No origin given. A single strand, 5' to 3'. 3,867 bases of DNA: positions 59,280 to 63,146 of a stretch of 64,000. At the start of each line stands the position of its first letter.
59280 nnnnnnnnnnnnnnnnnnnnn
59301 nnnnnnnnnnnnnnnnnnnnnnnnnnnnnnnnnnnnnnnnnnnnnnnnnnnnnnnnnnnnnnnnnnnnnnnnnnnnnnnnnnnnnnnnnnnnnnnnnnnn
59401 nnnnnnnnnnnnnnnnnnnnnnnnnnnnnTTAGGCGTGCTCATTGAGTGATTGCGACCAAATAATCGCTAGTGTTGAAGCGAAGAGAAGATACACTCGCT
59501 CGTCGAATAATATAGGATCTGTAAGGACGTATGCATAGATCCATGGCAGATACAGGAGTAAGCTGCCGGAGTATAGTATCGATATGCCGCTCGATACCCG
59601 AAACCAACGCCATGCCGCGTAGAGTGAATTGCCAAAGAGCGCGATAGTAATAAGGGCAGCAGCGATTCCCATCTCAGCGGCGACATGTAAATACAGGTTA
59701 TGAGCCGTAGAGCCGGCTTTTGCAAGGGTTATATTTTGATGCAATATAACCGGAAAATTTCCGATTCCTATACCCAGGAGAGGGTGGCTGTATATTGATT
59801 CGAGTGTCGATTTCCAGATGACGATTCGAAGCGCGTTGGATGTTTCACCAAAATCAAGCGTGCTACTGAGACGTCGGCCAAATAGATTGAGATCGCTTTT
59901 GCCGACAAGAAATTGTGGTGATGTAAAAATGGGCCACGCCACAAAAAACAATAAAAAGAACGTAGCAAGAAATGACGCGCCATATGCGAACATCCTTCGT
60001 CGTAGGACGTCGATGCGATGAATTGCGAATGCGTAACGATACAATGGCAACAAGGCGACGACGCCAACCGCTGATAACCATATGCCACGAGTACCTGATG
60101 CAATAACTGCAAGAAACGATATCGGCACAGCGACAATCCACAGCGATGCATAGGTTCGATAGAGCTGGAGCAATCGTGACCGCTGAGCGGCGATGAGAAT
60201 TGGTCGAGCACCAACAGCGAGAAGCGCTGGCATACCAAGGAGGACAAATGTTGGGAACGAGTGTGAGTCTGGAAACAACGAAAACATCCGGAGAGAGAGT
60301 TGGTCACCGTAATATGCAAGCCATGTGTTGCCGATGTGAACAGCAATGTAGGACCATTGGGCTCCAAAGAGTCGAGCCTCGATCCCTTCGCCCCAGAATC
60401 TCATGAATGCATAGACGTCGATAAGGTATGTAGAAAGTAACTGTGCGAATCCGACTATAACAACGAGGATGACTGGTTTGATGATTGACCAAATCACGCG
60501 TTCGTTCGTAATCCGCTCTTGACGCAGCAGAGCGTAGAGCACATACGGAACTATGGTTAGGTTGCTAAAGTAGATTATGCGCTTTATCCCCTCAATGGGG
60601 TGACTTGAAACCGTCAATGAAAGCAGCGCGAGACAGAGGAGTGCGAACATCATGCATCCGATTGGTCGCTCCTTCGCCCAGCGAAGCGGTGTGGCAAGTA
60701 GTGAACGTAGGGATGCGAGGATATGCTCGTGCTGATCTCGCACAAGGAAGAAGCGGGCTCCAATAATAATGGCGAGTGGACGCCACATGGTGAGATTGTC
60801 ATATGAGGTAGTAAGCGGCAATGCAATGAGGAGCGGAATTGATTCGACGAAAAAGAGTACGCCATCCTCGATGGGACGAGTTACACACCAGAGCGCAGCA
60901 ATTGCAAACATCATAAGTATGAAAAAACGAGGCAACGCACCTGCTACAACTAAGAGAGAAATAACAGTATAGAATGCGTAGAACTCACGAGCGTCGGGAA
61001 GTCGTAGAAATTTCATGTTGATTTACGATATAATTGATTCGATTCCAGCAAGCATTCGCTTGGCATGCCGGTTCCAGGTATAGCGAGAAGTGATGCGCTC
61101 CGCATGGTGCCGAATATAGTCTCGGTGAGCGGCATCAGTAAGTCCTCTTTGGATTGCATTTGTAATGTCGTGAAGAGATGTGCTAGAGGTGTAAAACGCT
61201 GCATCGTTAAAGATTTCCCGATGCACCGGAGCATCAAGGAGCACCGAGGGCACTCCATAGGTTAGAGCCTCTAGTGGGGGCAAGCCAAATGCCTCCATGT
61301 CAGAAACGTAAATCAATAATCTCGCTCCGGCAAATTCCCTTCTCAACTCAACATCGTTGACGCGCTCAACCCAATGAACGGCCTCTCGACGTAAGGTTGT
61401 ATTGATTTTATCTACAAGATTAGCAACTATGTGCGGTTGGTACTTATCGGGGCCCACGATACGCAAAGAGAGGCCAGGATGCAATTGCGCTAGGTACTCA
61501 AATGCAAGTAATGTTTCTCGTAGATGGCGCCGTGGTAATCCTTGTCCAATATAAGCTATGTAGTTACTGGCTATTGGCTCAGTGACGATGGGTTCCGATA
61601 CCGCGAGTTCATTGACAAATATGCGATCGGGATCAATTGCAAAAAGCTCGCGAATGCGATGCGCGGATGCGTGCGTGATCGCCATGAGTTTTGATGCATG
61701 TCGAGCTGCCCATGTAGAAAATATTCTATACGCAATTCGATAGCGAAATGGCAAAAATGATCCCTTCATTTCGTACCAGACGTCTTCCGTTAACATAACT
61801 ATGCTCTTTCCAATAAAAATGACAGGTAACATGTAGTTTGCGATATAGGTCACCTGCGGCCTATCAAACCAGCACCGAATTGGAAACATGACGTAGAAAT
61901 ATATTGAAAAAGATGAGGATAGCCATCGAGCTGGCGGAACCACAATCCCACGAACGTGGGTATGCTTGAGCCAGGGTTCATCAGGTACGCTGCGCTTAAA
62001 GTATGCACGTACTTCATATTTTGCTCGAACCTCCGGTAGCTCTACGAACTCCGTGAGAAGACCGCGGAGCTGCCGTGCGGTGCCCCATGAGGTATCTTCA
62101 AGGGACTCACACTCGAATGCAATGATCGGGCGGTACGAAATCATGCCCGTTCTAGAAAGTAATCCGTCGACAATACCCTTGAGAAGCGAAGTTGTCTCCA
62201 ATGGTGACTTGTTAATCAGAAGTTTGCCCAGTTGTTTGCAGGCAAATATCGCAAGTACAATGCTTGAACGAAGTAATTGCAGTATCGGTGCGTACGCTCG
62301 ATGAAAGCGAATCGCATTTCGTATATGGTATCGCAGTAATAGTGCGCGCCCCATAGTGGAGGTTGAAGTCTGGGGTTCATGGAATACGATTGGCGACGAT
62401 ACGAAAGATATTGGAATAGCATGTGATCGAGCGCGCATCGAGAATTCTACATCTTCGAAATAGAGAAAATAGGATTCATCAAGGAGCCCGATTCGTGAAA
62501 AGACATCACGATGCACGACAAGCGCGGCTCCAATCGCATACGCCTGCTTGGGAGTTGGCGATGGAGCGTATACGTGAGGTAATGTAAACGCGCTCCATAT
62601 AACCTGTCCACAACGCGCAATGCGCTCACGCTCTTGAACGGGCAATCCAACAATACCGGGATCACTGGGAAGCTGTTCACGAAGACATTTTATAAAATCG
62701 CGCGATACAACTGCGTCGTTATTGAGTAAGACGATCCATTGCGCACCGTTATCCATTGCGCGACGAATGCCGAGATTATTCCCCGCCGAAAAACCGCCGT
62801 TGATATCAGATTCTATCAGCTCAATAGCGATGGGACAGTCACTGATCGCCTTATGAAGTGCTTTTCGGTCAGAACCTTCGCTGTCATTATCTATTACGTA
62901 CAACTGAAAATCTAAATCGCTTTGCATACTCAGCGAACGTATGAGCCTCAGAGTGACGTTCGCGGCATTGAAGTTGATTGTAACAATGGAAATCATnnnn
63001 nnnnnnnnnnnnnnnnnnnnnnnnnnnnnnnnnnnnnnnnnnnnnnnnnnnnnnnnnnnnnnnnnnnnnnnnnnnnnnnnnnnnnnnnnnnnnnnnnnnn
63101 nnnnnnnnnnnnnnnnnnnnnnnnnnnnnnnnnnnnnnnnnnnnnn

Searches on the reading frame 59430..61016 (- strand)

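Call 33: search_protein_families(library=pfam, proteins=[window:59430-61016:-], max_evalue=0.00001)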
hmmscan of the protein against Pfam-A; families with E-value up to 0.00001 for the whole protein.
window:59430-61016:- (528 aa): 1 family
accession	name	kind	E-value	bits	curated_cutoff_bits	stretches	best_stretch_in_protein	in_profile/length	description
PF04932.20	Wzy_C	-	5.3e-16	59.2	31.7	1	299-457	5-148/149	O-Antigen ligase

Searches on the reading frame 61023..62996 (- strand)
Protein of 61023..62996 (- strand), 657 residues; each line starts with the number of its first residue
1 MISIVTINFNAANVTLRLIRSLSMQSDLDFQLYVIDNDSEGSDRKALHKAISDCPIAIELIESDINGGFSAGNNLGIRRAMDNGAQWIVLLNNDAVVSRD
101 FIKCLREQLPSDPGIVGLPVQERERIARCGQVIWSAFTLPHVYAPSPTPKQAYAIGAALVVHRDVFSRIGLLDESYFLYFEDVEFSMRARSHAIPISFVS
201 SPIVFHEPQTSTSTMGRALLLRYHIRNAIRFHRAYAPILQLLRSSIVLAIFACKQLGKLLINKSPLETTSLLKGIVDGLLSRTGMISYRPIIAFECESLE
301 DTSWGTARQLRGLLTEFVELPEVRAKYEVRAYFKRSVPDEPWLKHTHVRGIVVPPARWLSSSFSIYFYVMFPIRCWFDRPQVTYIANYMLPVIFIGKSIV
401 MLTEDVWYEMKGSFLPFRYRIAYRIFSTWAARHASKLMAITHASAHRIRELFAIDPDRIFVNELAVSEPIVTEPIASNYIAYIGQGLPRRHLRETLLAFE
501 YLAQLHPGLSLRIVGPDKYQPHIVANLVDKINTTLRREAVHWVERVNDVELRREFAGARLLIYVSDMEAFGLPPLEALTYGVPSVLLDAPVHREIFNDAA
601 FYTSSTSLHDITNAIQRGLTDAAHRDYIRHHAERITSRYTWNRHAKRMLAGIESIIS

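Call 33: search_protein_families(library=pfam, proteins=[window:61023-62996:-], max_evalue=0.00001)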
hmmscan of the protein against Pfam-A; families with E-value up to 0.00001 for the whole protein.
window:61023-62996:- (657 aa): 5 families
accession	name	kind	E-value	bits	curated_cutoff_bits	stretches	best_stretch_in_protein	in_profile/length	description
PF00534.26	Glycos_transf_1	-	4.1e-18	65.9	26.4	1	477-632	15-169/172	Glycosyl transferases group 1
PF00535.33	Glycos_transf_2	-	2.9e-11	44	23.3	1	3-124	1-120/168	Glycosyl transferase family 2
PF13692.12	Glyco_trans_1_4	-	1.5e-09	38.7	27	1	479-621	3-142/142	Glycosyl transferases group 1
PF13641.12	Glyco_tranf_2_3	-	2.5e-09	37.9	27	1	3-212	4-217/230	Glycosyltransferase like family 2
PF13524.12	Glyco_trans_1_2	-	9.3e-06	26.1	25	0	500-650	7-144/144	Glycosyl transferase-like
